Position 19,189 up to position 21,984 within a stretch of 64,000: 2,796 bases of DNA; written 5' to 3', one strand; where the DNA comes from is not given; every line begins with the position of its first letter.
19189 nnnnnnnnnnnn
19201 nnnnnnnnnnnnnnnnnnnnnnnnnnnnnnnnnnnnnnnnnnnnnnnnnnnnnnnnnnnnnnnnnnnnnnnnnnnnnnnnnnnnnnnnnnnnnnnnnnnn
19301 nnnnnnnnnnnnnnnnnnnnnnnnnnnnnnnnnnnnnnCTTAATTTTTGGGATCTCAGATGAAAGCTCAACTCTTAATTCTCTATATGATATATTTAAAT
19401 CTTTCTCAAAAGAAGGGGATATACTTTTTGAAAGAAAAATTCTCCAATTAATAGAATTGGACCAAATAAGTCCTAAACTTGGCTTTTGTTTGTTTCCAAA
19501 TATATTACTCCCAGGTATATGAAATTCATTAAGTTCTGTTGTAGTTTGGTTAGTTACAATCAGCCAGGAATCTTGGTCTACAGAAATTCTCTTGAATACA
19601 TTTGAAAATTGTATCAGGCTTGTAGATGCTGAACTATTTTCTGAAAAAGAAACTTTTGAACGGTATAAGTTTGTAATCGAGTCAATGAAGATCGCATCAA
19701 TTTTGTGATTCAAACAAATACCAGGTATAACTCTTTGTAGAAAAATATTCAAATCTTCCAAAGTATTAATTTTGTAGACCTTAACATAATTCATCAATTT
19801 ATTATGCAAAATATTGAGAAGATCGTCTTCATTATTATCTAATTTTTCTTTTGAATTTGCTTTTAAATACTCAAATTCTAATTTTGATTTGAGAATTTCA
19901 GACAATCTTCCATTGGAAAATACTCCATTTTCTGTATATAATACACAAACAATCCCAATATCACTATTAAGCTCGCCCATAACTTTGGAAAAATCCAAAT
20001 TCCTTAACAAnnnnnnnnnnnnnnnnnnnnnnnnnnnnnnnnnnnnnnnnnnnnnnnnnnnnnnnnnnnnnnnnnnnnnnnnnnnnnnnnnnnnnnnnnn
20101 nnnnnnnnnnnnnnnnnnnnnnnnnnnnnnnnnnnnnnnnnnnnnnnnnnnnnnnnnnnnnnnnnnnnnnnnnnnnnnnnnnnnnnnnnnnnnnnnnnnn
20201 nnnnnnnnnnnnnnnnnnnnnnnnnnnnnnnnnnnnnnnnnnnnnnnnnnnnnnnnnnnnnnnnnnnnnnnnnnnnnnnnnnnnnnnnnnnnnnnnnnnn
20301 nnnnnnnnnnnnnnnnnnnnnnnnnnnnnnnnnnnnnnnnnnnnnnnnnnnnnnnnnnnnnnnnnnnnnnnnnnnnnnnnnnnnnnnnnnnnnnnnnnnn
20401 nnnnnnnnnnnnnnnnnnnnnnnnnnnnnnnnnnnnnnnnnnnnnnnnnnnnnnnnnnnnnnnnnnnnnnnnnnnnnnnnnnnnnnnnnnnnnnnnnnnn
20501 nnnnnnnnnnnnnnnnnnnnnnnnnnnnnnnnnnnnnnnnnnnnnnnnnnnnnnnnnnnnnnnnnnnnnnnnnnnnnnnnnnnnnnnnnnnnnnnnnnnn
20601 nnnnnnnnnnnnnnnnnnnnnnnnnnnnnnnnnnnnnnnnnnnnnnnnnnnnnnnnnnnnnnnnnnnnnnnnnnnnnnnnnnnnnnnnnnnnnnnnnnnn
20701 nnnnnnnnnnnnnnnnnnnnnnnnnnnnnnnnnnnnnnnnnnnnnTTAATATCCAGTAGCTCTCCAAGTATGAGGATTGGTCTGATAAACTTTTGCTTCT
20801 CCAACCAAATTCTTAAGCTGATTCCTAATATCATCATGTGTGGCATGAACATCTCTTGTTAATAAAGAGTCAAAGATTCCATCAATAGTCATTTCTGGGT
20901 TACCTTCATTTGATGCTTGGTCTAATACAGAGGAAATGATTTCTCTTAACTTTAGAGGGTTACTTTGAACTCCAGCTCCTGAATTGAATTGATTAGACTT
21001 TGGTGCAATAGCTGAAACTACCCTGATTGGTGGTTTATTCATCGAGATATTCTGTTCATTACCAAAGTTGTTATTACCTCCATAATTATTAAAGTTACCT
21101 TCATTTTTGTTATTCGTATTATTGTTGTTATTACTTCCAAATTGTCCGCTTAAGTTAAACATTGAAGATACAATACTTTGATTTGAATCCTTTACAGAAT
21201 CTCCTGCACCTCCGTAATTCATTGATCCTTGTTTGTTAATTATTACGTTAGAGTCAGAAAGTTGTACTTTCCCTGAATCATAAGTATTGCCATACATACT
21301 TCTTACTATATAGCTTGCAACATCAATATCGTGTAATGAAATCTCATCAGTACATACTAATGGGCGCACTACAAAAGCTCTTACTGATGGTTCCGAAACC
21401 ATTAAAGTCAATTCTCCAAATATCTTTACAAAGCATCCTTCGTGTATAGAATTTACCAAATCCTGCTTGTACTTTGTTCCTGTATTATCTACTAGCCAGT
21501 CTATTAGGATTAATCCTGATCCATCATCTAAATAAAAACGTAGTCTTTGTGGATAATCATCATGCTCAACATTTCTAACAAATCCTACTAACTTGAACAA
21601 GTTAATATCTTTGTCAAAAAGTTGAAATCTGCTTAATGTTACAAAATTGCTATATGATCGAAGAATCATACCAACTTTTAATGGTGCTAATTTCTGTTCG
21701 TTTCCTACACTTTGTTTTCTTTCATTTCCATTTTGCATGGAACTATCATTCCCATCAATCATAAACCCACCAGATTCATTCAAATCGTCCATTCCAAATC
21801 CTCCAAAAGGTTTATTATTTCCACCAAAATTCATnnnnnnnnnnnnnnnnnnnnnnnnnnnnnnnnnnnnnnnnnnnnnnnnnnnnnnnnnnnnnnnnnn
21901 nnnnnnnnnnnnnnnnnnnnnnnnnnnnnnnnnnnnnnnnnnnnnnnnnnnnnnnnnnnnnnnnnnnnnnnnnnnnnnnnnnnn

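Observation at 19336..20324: Rad51-paralog gene interrupted by a 74-nt GTGAGT...TATAG intron that the ORF track splits into two pieces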

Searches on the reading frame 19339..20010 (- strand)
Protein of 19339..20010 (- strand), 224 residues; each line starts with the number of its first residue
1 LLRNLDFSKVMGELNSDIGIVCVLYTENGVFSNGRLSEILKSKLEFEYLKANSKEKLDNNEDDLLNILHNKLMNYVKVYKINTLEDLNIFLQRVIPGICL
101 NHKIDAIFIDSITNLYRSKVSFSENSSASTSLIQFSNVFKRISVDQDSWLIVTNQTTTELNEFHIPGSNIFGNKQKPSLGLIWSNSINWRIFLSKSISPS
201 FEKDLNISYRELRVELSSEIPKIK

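Call 4: search_protein_families(library=pfam, proteins=[window:19339-20010:-], max_evalue=1)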
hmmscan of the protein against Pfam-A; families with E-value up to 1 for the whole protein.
seq(224 aa): 1 family
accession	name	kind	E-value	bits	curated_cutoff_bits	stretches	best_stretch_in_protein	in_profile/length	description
PF08423.17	Rad51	-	0.00025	20.9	22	1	70-196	89-212/244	Rad51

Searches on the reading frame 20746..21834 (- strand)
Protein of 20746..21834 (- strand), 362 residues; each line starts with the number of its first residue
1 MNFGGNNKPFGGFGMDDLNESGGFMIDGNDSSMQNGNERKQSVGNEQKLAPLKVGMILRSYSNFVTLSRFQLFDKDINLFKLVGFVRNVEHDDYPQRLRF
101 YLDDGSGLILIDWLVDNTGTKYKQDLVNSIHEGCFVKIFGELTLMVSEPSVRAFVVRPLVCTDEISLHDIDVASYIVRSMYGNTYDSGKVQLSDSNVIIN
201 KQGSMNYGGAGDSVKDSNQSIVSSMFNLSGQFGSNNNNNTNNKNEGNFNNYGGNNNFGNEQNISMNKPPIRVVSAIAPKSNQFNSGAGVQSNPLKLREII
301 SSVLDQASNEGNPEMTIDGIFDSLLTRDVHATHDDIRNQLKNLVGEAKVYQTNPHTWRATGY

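Call 60: search_protein_families(library=pfam, proteins=[window:20746-21834:-], max_evalue=0.001)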
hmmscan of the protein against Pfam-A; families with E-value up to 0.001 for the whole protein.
window:20746-21834:- (362 aa): 0 families

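Call 62: search_solved_structures(query=window:20746-21834:-, max_evalue=1)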
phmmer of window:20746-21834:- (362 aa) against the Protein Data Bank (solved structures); distinct sequences matched with E-value up to 1: 10.
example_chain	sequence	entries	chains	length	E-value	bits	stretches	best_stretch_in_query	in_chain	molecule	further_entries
2pi2_A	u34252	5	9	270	1.4e-05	27.7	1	8-208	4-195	Replication protein A 32 kDa subunit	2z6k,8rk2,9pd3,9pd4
9mj5_B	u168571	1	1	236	0.00049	22.7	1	41-208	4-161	Replication protein A 32 kDa subunit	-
6i52_B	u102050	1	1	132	0.00077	22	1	49-173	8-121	Replication factor A protein 2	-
4gnx_B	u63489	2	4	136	0.0036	19.8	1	48-172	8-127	Putative uncharacterized protein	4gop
3kdf_D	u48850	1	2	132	0.021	17.3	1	68-174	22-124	Replication protein A 32 kDa subunit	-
2pqa_A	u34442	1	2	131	0.022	17.2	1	68-174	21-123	Replication protein A 32 kDa subunit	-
1quq_A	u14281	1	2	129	0.024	17.1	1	68-174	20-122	PROTEIN (REPLICATION PROTEIN A 32 KD SUBUNIT)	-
1l1o_B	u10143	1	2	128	0.026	17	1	68-174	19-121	Replication protein A 32 kDa subunit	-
1civ_A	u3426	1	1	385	0.36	13.3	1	270-341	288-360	NADP-MALATE DEHYDROGENASE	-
2kbq_A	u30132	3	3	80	0.88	12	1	111-160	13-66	Harmonin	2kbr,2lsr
